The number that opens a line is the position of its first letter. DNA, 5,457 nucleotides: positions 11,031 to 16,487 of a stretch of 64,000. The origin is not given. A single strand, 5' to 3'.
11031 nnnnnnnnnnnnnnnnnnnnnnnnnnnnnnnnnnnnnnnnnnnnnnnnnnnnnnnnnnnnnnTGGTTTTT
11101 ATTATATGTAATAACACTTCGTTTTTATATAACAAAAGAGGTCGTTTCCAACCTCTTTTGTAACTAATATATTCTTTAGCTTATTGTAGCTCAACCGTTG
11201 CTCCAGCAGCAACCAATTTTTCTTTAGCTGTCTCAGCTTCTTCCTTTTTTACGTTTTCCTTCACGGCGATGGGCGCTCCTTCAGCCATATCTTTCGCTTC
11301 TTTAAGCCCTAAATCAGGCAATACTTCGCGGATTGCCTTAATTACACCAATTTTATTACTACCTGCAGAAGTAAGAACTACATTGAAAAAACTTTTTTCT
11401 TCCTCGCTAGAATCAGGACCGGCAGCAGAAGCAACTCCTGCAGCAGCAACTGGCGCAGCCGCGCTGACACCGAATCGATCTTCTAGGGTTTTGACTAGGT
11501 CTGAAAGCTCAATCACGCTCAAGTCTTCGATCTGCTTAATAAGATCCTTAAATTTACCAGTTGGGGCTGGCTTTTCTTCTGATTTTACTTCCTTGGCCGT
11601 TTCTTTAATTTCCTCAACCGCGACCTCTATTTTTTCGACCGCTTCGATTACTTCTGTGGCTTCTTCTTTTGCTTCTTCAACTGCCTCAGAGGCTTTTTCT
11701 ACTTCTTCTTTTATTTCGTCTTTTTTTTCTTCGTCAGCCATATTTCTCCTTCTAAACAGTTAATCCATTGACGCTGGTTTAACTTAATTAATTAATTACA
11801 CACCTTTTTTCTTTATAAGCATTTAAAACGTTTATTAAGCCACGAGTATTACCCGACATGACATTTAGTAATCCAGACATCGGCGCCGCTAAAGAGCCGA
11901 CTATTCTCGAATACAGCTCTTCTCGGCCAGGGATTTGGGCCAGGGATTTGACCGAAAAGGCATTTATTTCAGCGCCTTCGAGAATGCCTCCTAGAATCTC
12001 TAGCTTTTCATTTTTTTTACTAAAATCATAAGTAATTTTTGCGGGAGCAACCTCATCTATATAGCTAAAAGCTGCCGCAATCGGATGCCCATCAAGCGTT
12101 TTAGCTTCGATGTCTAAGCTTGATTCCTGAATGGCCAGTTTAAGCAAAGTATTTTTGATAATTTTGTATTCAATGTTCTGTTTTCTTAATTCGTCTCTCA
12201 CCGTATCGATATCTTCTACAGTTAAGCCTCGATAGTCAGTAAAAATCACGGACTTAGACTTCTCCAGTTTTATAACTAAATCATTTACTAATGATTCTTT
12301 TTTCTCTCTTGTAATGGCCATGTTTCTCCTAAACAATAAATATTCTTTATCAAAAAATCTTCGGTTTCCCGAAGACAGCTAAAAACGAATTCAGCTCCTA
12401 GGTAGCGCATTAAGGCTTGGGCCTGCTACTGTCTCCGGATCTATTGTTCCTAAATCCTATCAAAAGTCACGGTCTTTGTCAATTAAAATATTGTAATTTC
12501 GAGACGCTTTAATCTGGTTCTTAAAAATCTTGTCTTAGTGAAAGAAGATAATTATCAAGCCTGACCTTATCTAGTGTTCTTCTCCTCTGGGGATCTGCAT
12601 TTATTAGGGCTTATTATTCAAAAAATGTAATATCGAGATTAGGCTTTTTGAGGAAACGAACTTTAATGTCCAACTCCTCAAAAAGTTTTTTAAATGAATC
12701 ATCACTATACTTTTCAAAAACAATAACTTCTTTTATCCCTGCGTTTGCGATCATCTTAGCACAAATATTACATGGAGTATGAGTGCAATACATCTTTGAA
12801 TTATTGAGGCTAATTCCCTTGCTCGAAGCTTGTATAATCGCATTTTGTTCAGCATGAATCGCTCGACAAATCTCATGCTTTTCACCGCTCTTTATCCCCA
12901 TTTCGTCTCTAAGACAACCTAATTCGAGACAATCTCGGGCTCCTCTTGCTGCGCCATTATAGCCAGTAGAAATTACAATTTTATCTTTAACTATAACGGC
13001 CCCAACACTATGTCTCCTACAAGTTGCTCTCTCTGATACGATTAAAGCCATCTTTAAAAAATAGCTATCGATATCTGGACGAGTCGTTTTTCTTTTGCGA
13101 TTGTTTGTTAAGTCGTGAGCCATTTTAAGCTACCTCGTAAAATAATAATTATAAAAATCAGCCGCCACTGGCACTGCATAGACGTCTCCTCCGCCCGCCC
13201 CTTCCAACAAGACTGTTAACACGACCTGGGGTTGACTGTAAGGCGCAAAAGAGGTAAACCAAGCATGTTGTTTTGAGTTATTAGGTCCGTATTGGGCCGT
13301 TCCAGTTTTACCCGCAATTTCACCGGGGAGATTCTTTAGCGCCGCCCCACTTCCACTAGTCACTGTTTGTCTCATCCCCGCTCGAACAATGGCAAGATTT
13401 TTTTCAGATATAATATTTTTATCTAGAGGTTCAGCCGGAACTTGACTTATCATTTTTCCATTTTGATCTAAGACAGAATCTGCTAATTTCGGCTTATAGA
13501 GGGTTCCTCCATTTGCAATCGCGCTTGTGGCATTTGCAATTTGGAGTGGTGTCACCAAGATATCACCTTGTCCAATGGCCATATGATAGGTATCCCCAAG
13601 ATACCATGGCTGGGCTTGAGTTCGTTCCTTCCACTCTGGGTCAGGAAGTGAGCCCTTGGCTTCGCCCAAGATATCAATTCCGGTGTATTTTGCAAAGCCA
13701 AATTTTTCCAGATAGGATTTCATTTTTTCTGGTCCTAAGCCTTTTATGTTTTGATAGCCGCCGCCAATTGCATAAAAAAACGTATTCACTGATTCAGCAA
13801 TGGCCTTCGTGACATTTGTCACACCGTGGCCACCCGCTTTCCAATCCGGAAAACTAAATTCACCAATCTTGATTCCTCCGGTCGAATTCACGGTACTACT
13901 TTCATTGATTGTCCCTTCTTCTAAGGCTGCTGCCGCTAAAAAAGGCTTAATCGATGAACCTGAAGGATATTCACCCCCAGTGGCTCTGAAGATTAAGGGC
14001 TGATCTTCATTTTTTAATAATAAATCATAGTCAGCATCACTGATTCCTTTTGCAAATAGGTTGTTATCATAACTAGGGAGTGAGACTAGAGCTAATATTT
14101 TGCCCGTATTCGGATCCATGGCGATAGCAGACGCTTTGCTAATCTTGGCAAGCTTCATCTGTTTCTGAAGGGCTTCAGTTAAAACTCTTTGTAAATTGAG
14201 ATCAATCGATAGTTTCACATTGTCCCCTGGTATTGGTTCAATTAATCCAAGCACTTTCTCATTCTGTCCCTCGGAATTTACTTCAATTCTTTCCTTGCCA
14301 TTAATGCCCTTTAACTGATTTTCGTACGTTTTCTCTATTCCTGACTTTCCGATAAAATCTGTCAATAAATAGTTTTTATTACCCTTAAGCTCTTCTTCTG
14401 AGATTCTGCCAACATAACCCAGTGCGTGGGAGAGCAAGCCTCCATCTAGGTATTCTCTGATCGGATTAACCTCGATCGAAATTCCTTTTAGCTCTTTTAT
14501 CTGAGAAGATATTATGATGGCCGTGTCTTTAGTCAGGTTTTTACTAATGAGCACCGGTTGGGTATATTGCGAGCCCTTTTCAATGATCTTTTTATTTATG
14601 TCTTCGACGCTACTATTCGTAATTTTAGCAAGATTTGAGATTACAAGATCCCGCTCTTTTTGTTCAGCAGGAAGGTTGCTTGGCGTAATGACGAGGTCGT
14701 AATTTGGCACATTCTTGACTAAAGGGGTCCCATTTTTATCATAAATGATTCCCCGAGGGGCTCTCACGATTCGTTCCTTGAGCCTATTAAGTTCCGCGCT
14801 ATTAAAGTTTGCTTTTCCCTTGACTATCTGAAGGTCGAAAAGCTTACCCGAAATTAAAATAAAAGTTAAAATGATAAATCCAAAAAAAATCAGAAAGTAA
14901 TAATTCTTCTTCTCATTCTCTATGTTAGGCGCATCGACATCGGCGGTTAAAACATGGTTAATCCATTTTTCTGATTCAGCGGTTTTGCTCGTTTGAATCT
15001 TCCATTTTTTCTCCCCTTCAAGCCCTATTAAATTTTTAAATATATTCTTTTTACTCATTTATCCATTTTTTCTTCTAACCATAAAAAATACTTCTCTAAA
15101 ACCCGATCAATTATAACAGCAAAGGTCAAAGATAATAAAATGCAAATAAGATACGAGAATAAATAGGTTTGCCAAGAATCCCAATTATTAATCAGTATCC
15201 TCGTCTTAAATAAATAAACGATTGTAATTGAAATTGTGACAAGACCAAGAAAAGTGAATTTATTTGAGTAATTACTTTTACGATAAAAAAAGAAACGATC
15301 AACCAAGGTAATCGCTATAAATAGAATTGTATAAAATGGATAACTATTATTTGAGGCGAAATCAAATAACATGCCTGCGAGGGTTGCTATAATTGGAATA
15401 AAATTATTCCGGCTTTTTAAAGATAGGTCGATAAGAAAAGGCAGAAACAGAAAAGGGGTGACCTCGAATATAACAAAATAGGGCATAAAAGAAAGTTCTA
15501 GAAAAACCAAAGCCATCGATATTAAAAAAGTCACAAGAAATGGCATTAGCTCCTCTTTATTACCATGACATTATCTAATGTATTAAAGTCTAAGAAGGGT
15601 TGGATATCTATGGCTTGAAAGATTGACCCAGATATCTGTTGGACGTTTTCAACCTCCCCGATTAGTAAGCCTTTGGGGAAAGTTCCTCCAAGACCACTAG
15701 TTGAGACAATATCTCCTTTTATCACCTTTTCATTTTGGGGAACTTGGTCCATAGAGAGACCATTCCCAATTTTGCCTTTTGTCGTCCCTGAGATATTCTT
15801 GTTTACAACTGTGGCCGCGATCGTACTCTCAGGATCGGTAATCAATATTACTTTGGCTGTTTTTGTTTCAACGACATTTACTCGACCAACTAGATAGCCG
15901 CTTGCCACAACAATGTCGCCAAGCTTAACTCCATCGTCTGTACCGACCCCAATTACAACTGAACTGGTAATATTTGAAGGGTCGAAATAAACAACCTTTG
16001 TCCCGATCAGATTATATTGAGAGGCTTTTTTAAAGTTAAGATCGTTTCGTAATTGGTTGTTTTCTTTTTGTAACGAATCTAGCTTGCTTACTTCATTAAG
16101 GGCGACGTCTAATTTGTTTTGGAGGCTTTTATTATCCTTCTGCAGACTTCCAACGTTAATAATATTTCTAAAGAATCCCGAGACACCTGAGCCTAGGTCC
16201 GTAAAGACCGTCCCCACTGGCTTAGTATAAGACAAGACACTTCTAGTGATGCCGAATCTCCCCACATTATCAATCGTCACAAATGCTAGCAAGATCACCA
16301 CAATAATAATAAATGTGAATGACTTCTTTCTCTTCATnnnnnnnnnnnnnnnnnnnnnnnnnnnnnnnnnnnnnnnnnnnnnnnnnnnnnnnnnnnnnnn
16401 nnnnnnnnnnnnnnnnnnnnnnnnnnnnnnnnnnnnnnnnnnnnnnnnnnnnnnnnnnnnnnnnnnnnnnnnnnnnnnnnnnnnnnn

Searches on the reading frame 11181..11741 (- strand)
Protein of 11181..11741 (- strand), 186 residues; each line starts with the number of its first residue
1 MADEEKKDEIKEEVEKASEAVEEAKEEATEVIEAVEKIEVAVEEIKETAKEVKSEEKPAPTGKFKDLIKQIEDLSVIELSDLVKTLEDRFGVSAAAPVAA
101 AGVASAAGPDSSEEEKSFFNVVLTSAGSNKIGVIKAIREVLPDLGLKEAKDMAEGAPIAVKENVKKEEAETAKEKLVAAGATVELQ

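Call 67: search_protein_families(library=pfam, proteins=[window:11181-11741:-], max_evalue=0.00001)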
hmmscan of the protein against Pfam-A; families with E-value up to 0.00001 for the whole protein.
window:11181-11741:- (186 aa): 2 families
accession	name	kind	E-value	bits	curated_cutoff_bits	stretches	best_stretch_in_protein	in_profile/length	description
PF00542.24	Ribosomal_L12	-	5.6e-26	91.1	25.9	1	119-186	1-67/67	Ribosomal protein L7/L12 C-terminal domain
PF16320.10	Ribosomal_L12_N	-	6.9e-18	64.5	25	1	65-108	3-46/48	Ribosomal protein L7/L12 dimerisation domain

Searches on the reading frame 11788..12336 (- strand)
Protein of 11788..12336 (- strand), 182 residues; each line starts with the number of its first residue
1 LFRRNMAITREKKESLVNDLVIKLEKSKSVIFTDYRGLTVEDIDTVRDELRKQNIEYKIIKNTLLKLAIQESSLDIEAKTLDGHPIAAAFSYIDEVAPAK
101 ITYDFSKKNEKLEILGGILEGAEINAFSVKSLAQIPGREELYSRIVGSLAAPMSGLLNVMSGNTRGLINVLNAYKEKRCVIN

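Call 67: search_protein_families(library=pfam, proteins=[window:11788-12336:-], max_evalue=0.00001)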
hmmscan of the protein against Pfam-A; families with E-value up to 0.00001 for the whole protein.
window:11788-12336:- (182 aa): 1 family
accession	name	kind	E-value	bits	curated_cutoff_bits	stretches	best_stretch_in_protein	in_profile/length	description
PF00466.25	Ribosomal_L10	-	1.8e-22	79.7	22.8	1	9-107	2-100/100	Ribosomal protein L10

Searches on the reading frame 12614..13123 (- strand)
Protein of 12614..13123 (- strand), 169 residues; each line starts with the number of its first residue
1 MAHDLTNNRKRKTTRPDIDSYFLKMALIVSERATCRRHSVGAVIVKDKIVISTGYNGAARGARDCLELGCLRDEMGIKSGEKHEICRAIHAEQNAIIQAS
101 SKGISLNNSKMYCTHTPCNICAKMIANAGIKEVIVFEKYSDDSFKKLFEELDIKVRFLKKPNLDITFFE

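Call 67: search_protein_families(library=pfam, proteins=[window:12614-13123:-], max_evalue=0.00001)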
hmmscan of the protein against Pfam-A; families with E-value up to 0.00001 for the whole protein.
window:12614-13123:- (169 aa): 2 families
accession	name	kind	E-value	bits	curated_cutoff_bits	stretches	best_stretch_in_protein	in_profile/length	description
PF00383.29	dCMP_cyt_deam_1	-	2.3e-25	88.9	25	1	18-136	3-101/102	Cytidine and deoxycytidylate deaminase zinc-binding region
PF14437.12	MafB19-deam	-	5.3e-19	69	27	1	19-153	4-118/142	MafB19-like deaminase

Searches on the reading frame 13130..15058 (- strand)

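Call 67: search_protein_families(library=pfam, proteins=[window:13130-15058:-], max_evalue=0.00001)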
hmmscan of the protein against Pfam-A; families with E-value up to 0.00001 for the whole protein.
window:13130-15058:- (642 aa): 2 families
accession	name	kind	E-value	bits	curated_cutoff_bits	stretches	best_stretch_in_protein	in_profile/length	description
PF00905.27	Transpeptidase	-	1e-64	219.1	22.1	1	310-635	2-297/299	Penicillin binding protein transpeptidase domain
PF03717.20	PBP_dimer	-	5.7e-46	157.6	24.4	1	99-267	3-176/180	Penicillin-binding Protein dimerisation domain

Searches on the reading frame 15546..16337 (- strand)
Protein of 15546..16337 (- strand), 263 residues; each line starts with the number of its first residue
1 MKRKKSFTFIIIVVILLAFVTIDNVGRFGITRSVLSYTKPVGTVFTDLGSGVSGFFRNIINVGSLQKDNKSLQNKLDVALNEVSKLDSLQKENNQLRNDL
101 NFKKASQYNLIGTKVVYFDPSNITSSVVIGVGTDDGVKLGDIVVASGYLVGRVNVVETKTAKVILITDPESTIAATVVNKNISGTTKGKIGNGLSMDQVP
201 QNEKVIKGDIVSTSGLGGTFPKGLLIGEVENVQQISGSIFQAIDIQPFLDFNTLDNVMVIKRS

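Call 67: search_protein_families(library=pfam, proteins=[window:15546-16337:-], max_evalue=0.00001)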
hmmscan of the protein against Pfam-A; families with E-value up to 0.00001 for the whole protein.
window:15546-16337:- (263 aa): 1 family
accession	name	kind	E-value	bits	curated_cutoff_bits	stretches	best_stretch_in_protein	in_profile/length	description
PF04085.20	MreC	-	1.1e-38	132.8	28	1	115-261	1-147/147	Rod shape-determining protein MreC, barrel core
